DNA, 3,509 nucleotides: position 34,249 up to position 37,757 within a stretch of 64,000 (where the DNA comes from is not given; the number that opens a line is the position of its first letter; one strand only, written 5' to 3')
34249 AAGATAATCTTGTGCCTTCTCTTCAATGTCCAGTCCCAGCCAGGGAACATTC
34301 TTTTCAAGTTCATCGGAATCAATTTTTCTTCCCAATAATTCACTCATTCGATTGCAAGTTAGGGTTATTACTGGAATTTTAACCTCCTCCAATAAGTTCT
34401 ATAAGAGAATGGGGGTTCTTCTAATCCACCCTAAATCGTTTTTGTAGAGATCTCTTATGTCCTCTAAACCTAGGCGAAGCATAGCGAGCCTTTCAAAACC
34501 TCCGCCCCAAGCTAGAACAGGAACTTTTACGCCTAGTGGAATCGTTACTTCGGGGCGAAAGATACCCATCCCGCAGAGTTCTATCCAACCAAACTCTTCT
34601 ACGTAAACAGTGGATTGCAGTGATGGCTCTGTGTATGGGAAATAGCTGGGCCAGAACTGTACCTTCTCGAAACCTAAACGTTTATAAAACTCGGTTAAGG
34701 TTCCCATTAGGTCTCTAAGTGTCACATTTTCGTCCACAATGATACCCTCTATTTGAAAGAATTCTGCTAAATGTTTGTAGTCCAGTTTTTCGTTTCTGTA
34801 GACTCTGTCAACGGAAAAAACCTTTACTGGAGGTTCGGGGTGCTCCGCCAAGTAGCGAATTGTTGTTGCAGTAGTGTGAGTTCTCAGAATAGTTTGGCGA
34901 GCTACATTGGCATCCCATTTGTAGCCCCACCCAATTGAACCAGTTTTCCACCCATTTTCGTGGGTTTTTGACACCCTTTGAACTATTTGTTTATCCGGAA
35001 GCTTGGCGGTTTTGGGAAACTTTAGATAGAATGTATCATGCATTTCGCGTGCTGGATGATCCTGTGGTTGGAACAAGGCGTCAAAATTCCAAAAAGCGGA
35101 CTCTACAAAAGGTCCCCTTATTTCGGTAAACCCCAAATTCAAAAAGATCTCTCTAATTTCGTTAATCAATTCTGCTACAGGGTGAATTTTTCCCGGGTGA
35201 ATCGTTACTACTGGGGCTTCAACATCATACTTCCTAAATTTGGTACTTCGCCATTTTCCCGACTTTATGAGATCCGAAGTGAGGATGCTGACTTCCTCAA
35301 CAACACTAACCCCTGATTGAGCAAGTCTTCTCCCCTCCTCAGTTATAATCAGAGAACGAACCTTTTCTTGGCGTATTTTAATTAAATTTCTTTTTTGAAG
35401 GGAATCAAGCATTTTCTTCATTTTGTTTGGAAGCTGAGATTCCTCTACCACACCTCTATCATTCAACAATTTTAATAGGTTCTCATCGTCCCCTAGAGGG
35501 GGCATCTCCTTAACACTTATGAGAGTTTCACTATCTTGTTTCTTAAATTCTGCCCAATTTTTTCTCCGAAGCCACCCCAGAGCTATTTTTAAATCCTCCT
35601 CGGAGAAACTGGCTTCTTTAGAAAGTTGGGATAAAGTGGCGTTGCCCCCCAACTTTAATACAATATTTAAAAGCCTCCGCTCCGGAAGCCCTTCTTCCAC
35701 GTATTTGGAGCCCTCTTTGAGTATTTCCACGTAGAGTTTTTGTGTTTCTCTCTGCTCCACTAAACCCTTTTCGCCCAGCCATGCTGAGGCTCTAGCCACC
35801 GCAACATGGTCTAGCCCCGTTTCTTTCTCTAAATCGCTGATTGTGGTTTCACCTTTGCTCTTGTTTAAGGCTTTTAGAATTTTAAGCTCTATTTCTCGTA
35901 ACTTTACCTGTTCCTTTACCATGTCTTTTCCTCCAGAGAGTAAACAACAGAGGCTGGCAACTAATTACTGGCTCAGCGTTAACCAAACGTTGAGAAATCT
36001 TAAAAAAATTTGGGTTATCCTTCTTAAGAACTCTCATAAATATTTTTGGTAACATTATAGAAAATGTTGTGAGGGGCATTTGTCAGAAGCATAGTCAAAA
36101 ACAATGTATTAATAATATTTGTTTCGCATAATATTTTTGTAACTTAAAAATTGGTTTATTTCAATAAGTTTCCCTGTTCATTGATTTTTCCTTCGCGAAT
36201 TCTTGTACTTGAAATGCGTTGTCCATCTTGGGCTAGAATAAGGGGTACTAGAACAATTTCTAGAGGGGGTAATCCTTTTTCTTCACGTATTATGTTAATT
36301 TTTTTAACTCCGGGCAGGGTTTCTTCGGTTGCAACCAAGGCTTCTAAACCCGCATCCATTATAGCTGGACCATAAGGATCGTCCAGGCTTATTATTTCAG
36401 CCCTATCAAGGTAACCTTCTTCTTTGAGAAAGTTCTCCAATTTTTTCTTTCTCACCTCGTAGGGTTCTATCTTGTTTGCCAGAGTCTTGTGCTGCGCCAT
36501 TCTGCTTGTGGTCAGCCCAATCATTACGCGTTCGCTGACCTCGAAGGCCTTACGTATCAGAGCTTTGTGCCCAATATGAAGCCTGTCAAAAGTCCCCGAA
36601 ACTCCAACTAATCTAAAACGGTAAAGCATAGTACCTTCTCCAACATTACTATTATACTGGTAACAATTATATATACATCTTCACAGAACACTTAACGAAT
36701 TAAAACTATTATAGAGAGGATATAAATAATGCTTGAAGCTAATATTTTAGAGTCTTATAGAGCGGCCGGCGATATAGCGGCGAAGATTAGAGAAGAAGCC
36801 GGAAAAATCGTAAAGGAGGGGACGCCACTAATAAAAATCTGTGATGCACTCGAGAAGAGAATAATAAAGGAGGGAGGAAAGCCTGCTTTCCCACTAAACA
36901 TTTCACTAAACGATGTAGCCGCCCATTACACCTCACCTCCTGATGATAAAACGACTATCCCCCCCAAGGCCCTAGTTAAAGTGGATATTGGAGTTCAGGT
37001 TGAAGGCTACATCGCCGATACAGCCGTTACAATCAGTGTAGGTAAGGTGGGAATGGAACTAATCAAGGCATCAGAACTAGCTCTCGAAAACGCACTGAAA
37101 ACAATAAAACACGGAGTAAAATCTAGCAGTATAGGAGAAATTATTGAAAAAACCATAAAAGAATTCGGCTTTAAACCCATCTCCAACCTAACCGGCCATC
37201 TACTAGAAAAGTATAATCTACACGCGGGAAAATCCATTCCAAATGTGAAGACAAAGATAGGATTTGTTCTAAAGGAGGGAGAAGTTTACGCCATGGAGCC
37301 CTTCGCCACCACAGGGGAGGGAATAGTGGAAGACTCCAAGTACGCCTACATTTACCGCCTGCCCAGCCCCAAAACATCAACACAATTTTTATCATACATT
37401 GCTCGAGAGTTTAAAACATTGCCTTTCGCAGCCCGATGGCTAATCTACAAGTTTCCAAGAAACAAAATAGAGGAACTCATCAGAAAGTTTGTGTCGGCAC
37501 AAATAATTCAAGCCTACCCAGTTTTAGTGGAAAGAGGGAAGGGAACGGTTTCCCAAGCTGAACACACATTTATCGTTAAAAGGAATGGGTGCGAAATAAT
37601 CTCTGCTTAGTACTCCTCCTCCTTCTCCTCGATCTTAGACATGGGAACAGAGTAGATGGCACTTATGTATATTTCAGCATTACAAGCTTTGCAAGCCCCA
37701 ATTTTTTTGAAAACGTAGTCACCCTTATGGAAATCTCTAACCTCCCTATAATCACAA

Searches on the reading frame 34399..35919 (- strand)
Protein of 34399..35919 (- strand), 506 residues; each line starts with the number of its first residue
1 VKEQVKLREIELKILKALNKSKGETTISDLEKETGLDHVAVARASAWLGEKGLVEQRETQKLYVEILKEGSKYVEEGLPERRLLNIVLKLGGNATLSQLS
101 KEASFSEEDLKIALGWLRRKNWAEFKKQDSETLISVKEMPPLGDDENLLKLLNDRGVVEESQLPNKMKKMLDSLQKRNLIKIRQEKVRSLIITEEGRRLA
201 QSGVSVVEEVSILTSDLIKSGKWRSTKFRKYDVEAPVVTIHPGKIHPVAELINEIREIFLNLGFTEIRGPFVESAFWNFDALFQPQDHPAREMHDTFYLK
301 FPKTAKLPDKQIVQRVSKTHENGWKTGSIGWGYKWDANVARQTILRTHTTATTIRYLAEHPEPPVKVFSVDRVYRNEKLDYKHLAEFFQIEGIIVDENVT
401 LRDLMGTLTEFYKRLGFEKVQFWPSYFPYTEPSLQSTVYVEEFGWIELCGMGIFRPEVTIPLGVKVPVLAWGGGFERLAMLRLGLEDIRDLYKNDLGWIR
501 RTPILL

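Call 17: search_protein_families(library=pfam, proteins=[window:34399-35919:-], max_evalue=0.001)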
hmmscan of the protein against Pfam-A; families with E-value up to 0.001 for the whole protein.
window:34399-35919:- (506 aa): 7 families
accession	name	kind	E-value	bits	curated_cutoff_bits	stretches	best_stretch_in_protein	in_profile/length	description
PF01409.25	tRNA-synt_2d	-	7.3e-94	314.3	19.8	1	230-501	1-245/246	tRNA synthetases class II core domain (F)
PF10771.15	DUF2582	-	5.1e-10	39.8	24.2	1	89-134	18-63/65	Winged helix-turn-helix domain (DUF2582)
PF00152.25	tRNA-synt_2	-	3.5e-06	26.8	25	0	366-392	93-119/308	tRNA synthetases class II (D, K and N)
PF01978.25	TrmB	-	0.00013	22.1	25.6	0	7-63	6-62/68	Sugar-specific transcriptional regulator TrmB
PF17759.6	tRNA_synthFbeta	-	0.00056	19.9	22.4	0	235-468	5-207/214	Phenylalanyl tRNA synthetase beta chain CLM domain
PF20008.5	DUF6429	-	0.00079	19.5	31.6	0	170-202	31-63/71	Domain of unknown function (DUF6429)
PF14947.12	HTH_45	-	0.00097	19.6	25.5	0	167-202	36-68/77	Winged helix-turn-helix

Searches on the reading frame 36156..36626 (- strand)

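Call 17: search_protein_families(library=pfam, proteins=[window:36156-36626:-], max_evalue=0.001)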
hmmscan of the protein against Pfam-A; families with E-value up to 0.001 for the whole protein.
window:36156-36626:- (156 aa): 1 family
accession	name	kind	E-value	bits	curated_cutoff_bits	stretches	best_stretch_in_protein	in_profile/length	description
PF01467.32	CTP_transf_like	-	3.8e-15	56.7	21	1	11-145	4-132/133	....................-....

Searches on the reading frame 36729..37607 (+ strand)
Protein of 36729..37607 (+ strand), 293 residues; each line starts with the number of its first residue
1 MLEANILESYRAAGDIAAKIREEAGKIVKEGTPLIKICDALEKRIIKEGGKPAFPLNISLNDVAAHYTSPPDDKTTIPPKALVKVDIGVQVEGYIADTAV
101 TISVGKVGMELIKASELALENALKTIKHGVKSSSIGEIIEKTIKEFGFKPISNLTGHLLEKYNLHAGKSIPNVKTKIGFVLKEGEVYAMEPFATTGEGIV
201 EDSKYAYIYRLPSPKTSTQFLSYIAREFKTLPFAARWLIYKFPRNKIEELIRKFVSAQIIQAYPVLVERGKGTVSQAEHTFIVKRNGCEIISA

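Call 17: search_protein_families(library=pfam, proteins=[window:36729-37607:+], max_evalue=0.001)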
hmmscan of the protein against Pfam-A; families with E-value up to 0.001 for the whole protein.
window:36729-37607:+ (293 aa): 1 family
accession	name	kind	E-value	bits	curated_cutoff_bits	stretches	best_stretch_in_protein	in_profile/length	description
PF00557.29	Peptidase_M24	-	8.6e-31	107.8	23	1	9-199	2-189/208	Metallopeptidase family M24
